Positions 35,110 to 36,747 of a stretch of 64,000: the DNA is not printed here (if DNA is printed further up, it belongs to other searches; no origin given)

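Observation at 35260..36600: Catalytically dead eEF1A paralog (pseudo-GTPase) as a stand-alone gene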

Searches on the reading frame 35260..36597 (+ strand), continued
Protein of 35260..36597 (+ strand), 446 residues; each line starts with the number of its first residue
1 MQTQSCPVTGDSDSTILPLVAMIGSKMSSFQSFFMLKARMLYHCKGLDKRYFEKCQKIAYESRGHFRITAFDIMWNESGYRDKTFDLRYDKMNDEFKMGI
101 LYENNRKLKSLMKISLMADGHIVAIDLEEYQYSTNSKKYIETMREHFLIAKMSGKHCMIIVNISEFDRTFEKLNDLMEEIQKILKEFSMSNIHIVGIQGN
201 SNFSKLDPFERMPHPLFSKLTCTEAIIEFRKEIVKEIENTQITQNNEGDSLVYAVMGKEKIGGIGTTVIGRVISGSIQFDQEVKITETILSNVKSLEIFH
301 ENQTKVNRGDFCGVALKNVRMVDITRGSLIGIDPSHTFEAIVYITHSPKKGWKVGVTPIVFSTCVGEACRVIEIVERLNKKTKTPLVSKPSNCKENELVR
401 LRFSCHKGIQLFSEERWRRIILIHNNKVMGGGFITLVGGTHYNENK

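Call 16: list_cluster_members(proteins=[P0063, P0064, P0069, P0073, P0077, P0071, P0066, P0067, P0068, P0070])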
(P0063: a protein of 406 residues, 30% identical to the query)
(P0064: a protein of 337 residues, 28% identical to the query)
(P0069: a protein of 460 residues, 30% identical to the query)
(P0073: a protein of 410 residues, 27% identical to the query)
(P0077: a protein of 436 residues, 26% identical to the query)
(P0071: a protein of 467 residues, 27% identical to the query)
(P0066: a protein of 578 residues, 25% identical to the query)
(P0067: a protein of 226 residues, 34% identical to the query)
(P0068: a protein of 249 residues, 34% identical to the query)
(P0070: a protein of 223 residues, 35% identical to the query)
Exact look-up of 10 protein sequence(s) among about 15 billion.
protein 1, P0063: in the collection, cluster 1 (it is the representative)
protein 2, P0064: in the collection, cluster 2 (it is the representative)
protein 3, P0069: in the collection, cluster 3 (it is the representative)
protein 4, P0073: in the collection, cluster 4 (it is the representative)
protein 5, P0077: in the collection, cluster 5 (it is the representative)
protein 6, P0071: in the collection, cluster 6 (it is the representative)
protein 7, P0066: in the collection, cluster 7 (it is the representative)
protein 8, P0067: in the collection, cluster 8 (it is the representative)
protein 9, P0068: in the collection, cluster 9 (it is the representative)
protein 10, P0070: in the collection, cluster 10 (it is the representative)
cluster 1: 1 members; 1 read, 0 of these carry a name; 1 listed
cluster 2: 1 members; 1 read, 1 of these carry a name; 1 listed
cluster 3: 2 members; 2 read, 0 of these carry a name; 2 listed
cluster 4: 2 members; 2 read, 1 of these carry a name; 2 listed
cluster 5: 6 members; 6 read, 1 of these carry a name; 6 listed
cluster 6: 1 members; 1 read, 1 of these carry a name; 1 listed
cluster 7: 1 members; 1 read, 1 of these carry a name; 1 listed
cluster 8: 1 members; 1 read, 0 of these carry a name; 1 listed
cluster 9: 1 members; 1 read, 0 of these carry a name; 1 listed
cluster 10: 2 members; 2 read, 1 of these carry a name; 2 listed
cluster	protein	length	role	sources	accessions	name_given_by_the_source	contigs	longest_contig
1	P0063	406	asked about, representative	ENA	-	-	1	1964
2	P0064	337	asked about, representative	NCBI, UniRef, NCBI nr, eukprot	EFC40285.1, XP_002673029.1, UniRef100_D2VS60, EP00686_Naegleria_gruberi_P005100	predicted protein [Naegleria gruberi] | Predicted protein n=1 Tax=Naegleria gruberi TaxID=5762 RepID=D2VS60_NAEGR | uncharacterized protein NAEGRDRAFT_71823 [Naegleria gruberi]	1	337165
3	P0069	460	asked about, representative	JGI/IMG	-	-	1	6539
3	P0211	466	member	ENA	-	-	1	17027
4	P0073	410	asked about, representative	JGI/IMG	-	elongation factor 1-alpha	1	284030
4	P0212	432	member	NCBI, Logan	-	-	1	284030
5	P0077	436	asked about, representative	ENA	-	-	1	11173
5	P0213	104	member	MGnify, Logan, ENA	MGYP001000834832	FL=1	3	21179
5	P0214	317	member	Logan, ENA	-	-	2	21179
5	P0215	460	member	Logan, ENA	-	-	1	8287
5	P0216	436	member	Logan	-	-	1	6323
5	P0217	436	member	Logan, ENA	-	-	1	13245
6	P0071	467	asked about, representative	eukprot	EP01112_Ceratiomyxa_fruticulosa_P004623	TRINITY_DN15158_c0_g1_i2.p1 TRINITY_DN15158_c0_g1~~TRINITY_DN15158_c0_g1_i2.p1 ORF ...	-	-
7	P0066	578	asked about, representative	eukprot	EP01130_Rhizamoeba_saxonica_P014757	TRINITY_DN6477_c0_g5_i1.p1 TRINITY_DN6477_c0_g5~~TRINITY_DN6477_c0_g5_i1.p1 ORF ...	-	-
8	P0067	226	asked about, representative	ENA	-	-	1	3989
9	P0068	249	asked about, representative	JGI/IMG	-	-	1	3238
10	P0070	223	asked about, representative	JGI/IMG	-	elongation factor 1-alpha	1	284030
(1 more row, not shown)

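Call 23: find_homologous_proteins(query=A2, max_evalue=0.00001)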
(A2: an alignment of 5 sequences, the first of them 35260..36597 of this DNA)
Query A2 (5 sequences) (446 aa, profile of the alignment): 66 proteins with E <= 0.00001 among 4869 candidates.
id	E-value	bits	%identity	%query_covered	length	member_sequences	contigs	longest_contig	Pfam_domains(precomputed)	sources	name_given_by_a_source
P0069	1.2e-180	619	29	43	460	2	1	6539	PF22594.3,PF00009.34,PF03144.32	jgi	-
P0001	2.9e-162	558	100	95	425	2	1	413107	PF22594.3,PF03144.32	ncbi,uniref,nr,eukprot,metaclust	ncbi:predicted protein [Naegleria gruberi]|uniref:Predicted protein n=1 Tax=Naegleria gruberi TaxID=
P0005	3.2e-62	229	25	84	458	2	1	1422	PF03143.24,PF22594.3,PF00009.34,PF03144.32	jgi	-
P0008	3.8e-62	229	25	84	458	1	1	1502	PF03143.24,PF22594.3,PF00009.34,PF03144.32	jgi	-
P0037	1.1e-61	227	23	85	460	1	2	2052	PF03143.24,PF22594.3,PF00009.34,PF03144.32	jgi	-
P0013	6.3e-61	225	25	85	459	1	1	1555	PF03143.24,PF22594.3,PF00009.34,PF03144.32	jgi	jgi:elongation factor 1-alpha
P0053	5.1e-60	222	24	81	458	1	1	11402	PF03143.24,PF22594.3,PF00009.34,PF03144.32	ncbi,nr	ncbi:translation elongation factor EF-1 alpha [Dispira simplex]|nr:translation elongation factor EF-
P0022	5.7e-60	221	24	85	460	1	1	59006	PF03143.24,PF22594.3,PF00009.34,PF03144.32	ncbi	ncbi:translation elongation factor EF-1 alpha [Rhizina undulata]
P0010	8.3e-60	221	24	85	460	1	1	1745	PF03143.24,PF22594.3,PF00009.34,PF03144.32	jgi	jgi:elongation factor 1-alpha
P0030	8.7e-60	221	25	84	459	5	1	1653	PF03143.24,PF22594.3,PF00009.34,PF03144.32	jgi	jgi:elongation factor 1-alpha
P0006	1.2e-59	220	24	84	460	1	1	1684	PF03143.24,PF22594.3,PF00009.34,PF03144.32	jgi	jgi:elongation factor 1-alpha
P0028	1.2e-59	220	24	84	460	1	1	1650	PF03143.24,PF22594.3,PF00009.34,PF03144.32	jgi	-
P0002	1.9e-59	220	25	84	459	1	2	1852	PF03143.24,PF22594.3,PF00009.34,PF03144.32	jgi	-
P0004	2.0e-59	220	25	85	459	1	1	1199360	PF03143.24,PF22594.3,PF00009.34,PF03144.32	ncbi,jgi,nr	ncbi:elongation factor-1a [Tricharina praecox]|jgi:elongation factor 1-alpha|nr:translation elongati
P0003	2.1e-59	220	25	85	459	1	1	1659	PF03143.24,PF22594.3,PF00009.34,PF03144.32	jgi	-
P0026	2.7e-59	219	24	80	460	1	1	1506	PF03143.24,PF22594.3,PF00009.34,PF03144.32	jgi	-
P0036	4.4e-59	218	23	85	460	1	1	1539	PF03143.24,PF22594.3,PF00009.34,PF03144.32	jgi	jgi:elongation factor 1-alpha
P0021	5.7e-59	218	24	85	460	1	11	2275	PF03143.24,PF22594.3,PF00009.34,PF03144.32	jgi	-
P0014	6.1e-59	218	24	84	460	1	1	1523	PF03143.24,PF22594.3,PF00009.34,PF03144.32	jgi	-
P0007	7.9e-59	218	24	85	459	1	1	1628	PF03143.24,PF22594.3,PF00009.34,PF03144.32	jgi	jgi:elongation factor 1-alpha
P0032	8.1e-59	218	24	85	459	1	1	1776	PF03143.24,PF22594.3,PF00009.34,PF03144.32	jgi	jgi:elongation factor 1-alpha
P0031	9.0e-59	217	24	85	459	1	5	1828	PF03143.24,PF22594.3,PF00009.34,PF03144.32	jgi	jgi:elongation factor 1-alpha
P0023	9.3e-59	217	24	84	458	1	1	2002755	PF03143.24,PF22594.3,PF00009.34,PF03144.32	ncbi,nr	ncbi:elongation factor-1a [Pyronema domesticum]|nr:elongation factor-1a [Pyronema domesticum] KAI579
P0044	1.2e-58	217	24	84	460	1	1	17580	PF03143.24,PF22594.3,PF00009.34,PF03144.32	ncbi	ncbi:translation elongation factor EF-1 alpha, partial [Dimargaris xerosporica]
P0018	1.5e-58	217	24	80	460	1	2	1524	PF03143.24,PF22594.3,PF00009.34,PF03144.32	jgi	-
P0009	1.6e-58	217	24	85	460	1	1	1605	PF03143.24,PF22594.3,PF00009.34,PF03144.32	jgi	jgi:elongation factor 1-alpha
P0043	1.9e-58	216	24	85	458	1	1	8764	PF03143.24,PF22594.3,PF00009.34,PF03144.32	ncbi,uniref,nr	ncbi:translation elongation factor EF-1 alpha [Dimargaris verticillata]|uniref:Elongation factor 1-a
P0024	2.8e-58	216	24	84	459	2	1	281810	PF03143.24,PF22594.3,PF00009.34,PF03144.32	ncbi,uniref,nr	ncbi:elongation factor-1a [Sphaerosporella brunnea]|uniref:Elongation factor 1-alpha n=2 Tax=Pyronem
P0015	2.9e-58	216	25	80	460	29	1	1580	PF03143.24,PF22594.3,PF00009.34,PF03144.32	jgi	jgi:elongation factor 1-alpha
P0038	3.4e-58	216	24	85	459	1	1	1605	PF03143.24,PF22594.3,PF00009.34,PF03144.32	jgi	jgi:elongation factor 1-alpha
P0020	3.4e-58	216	24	84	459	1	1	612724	PF03143.24,PF22594.3,PF00009.34,PF03144.32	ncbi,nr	ncbi:elongation factor-1a [Pyronema omphalodes]|nr:elongation factor-1a [Pyronema omphalodes] KAI581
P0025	4.5e-58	215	24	85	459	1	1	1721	PF03143.24,PF22594.3,PF00009.34,PF03144.32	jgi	jgi:elongation factor 1-alpha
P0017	5.0e-58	215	24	84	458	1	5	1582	PF03143.24,PF22594.3,PF00009.34,PF03144.32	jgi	-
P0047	5.5e-58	215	25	81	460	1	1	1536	PF03143.24,PF22594.3,PF00009.34,PF03144.32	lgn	-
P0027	6.4e-58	215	24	84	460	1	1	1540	PF03143.24,PF22594.3,PF00009.34,PF03144.32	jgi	-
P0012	7.0e-58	215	24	84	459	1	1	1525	PF03143.24,PF22594.3,PF00009.34,PF03144.32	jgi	jgi:elongation factor 1-alpha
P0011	7.4e-58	214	24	84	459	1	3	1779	PF03143.24,PF22594.3,PF00009.34,PF03144.32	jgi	-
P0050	1.1e-57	214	25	81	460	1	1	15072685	PF03143.24,PF22594.3,PF00009.34,PF03144.32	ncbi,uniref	ncbi:hypothetical protein SNE40_006309 [Patella caerulea]|uniref:Elongation factor 1-alpha n=1 Tax=P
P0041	1.4e-57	214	24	85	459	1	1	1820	PF03143.24,PF22594.3,PF00009.34,PF03144.32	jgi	-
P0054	1.9e-57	213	23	81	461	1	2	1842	PF03143.24,PF22594.3,PF00009.34,PF03144.32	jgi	-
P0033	3.2e-57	212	24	82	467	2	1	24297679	PF03143.24,PF22594.3,PF00009.34,PF03144.32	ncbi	ncbi:elongation factor 1-alpha 1-like [Styela clava]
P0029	6.6e-57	211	25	84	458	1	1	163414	PF03143.24,PF22594.3,PF00009.34,PF03144.32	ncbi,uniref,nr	ncbi:translation elongation factor EF-1 alpha [Mycoemilia scoparia]|uniref:Elongation factor 1-alpha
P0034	7.4e-57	211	25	85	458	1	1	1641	PF03143.24,PF22594.3,PF00009.34,PF03144.32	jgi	-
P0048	1.4e-56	210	23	82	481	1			PF03143.24,PF22594.3,PF00009.34,PF03144.32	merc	-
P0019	1.9e-56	210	25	80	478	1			PF03143.24,PF22594.3,PF00009.34,PF03144.32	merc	-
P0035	4.2e-56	209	25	85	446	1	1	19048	PF03143.24,PF22594.3,PF00009.34,PF03144.32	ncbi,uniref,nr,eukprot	ncbi:putative elongation factor 1-alpha (EF-1-ALPHA) [Cardiosporidium cionae]|uniref:Elongation fact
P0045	4.2e-56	209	23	82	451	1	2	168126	PF03143.24,PF22594.3,PF00009.34,PF03144.32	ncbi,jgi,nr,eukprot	ncbi:hypothetical protein PIROE2DRAFT_67284 [Piromyces sp. E2]|nr:hypothetical protein PIROE2DRAFT_6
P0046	4.3e-56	209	23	82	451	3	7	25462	PF03143.24,PF22594.3,PF00009.34,PF03144.32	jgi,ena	-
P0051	6.7e-56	208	24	82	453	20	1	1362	PF03143.24,PF22594.3,PF00009.34,PF03144.32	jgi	-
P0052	7.2e-56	208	22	85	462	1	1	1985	PF03143.24,PF22594.3,PF00009.34,PF03144.32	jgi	-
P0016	8.7e-56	208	24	89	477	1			PF03143.24,PF22594.3,PF00009.34,PF03144.32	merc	-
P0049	1.1e-55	207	23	83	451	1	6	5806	PF03143.24,PF22594.3,PF00009.34,PF03144.32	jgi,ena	jgi:elongation factor 1-alpha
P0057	9.7e-55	204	24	81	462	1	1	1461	PF03143.24,PF22594.3,PF00009.34,PF03144.32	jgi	-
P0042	1.6e-54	204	25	80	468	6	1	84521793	PF03143.24,PF22594.3,PF00009.34,PF03144.32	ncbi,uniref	ncbi:elongation factor 1-alpha 1-like isoform X1 [Chiloscyllium punctatum]|uniref:elongation factor 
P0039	2.6e-54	203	25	80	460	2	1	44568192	PF03143.24,PF22594.3,PF00009.34,PF03144.32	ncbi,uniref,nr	ncbi:elongation factor 1-alpha 1-like [Rhincodon typus]|uniref:elongation factor 1-alpha 1-like n=1 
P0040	5.4e-54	202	24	80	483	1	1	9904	PF03143.24,PF22594.3,PF00009.34,PF03144.32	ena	-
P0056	3.3e-48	183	22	84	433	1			PF03143.24,PF22594.3,PF00009.34,PF03144.32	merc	-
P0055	2.1e-44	170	24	77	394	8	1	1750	PF03143.24,PF22594.3,PF00009.34,PF03144.32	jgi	-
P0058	2.3e-43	167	24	76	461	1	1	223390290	PF03143.24,PF22594.3,PF00009.34,PF03144.32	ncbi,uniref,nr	ncbi:elongation factor 1-alpha 1-like [Rattus rattus]|uniref:elongation factor 1-alpha 1-like n=1 Ta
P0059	1.3e-40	158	25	78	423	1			PF03143.24,PF22594.3,PF00009.34,PF03144.32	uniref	uniref:Tr-type G domain-containing protein n=1 Tax=Nannospalax galili TaxID=1026970 RepID=A0A8C6QAN5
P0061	5.5e-33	133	24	67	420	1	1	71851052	PF03143.24,PF22594.3,PF00009.34,PF03144.32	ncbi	ncbi:hypothetical protein ACRRTK_019350 [Alexandromys fortis]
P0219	5.2e-32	129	20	85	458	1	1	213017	PF03143.24,PF22594.3,PF00009.34,PF03144.32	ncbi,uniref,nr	ncbi:Elongation factor 1-alpha 1 [Heterocephalus glaber]|uniref:Elongation factor 1-alpha 1 n=1 Tax=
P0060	4.8e-29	120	24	65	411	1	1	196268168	PF03143.24,PF22594.3,PF00009.34,PF03144.32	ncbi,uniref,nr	ncbi:EEF1A1-like [Ictidomys tridecemlineatus]|uniref:Tr-type G domain-containing protein n=1 Tax=Ict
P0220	5.6e-26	109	22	64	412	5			PF03143.24,PF22594.3,PF00009.34,PF03144.32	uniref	uniref:Tr-type G domain-containing protein n=1 Tax=Pan paniscus TaxID=9597 RepID=A0A2R9B3W7_PANPA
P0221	1.5e-25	108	23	59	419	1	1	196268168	PF03143.24,PF22594.3,PF00009.34,PF03144.32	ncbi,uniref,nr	ncbi:EEF1A1-like [Ictidomys tridecemlineatus]|uniref:Tr-type G domain-containing protein n=1 Tax=Ict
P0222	2.1e-25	108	26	61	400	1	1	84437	PF03143.24,PF22594.3,PF00009.34,PF03144.32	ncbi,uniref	ncbi:elongation factor 1-alpha isoform B [Tanacetum coccineum]|uniref:Elongation factor 1-alpha isof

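Call 24: find_encoding_contigs(protein=P0211, flank=10000, max_places=4)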
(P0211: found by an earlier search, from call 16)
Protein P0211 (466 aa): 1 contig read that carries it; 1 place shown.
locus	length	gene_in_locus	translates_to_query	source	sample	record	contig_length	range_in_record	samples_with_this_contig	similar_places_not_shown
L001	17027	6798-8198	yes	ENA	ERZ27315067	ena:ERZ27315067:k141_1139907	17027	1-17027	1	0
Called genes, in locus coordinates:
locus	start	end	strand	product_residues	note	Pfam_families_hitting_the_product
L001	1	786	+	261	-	?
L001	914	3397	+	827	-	PF04784:DUF547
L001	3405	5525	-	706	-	PF00027:cNMP_binding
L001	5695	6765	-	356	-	-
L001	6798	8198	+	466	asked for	PF00009:GTP_EFTU (weak), PF03144:GTP_EFTU_D2, PF22594:GTP-eEF1A_C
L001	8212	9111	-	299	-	-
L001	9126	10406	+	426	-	-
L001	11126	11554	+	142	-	-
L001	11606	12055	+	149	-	-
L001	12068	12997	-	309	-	PF05063:MT-A70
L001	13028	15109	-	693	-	PF13424:TPR_12 (faint)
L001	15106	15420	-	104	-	-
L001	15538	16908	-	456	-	-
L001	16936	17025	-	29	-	?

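Call 25: find_encoding_contigs(protein=P0064, flank=5000, max_places=3)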
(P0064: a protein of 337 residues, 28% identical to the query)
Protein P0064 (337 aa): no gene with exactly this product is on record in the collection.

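Call 30: list_cluster_members(proteins=[P0001, P0150, P0181, P0196, P0189, P0108, P0147, P0194, P0188, P0160])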
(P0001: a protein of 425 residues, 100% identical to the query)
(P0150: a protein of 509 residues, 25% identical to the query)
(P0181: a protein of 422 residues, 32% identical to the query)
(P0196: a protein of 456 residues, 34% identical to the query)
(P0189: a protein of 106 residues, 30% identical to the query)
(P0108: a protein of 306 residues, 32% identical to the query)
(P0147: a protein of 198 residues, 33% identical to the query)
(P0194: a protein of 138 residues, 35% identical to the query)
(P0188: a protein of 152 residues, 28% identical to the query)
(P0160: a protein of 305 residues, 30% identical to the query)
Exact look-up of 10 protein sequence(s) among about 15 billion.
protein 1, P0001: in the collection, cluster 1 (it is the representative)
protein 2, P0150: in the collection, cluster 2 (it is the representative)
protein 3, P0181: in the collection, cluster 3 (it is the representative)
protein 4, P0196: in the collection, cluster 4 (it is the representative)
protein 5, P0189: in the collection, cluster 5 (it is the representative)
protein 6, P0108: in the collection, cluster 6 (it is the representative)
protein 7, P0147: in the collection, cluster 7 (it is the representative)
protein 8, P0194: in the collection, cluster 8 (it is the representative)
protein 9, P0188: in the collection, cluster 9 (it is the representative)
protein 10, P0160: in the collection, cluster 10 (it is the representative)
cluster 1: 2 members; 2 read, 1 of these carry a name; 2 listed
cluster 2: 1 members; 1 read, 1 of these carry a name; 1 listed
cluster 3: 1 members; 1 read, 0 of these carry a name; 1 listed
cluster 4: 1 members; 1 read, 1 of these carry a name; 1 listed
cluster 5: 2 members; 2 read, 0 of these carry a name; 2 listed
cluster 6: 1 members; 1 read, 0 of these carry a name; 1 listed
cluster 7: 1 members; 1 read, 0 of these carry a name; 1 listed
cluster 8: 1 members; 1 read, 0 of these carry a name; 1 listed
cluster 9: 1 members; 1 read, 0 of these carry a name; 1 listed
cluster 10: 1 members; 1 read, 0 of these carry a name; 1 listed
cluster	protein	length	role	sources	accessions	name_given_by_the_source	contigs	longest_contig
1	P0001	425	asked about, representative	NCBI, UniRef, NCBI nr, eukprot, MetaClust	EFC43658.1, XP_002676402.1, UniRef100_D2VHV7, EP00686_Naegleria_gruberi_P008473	predicted protein [Naegleria gruberi] | Predicted protein n=1 Tax=Naegleria gruberi TaxID=5762 RepID=D2VHV7_NAEGR | uncharacterized protein NAEGRDRAFT_49665 [Naegleria gruberi]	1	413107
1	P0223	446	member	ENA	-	-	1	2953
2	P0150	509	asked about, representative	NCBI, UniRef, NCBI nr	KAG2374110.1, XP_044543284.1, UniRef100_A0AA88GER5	hypothetical protein C9374_011189 [Naegleria lovaniensis] | Tr-type G domain-containing protein n=1 Tax=Naegleria lovaniensis TaxID=51637 ... | uncharacterized protein C9374_011189 [Naegleria lovaniensis]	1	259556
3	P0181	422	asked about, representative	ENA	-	-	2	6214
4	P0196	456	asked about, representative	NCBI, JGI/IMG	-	translation elongation factor EF-1alpha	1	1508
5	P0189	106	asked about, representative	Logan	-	-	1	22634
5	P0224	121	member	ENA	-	-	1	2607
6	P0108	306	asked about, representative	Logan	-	-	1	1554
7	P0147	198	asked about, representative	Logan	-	-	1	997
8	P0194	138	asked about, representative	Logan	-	-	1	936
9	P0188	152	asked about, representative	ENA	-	-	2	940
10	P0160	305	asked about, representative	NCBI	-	-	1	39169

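Call 31: find_encoding_contigs(protein=window:35260-36597:+, flank=5000, max_places=6)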
Protein window:35260-36597:+ (446 aa): no gene with exactly this product is on record in the collection.

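Call 33: find_encoding_contigs(protein=P0223, flank=5000, max_places=6)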
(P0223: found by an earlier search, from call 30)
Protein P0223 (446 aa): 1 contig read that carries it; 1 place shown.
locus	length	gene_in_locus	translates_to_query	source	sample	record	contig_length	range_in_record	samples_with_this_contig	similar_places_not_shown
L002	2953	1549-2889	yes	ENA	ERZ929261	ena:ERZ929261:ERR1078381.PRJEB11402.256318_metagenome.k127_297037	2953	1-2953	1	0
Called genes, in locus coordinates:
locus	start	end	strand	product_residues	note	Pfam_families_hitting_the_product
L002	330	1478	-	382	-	-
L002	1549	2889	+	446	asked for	PF03144:GTP_EFTU_D2, PF22594:GTP-eEF1A_C (weak)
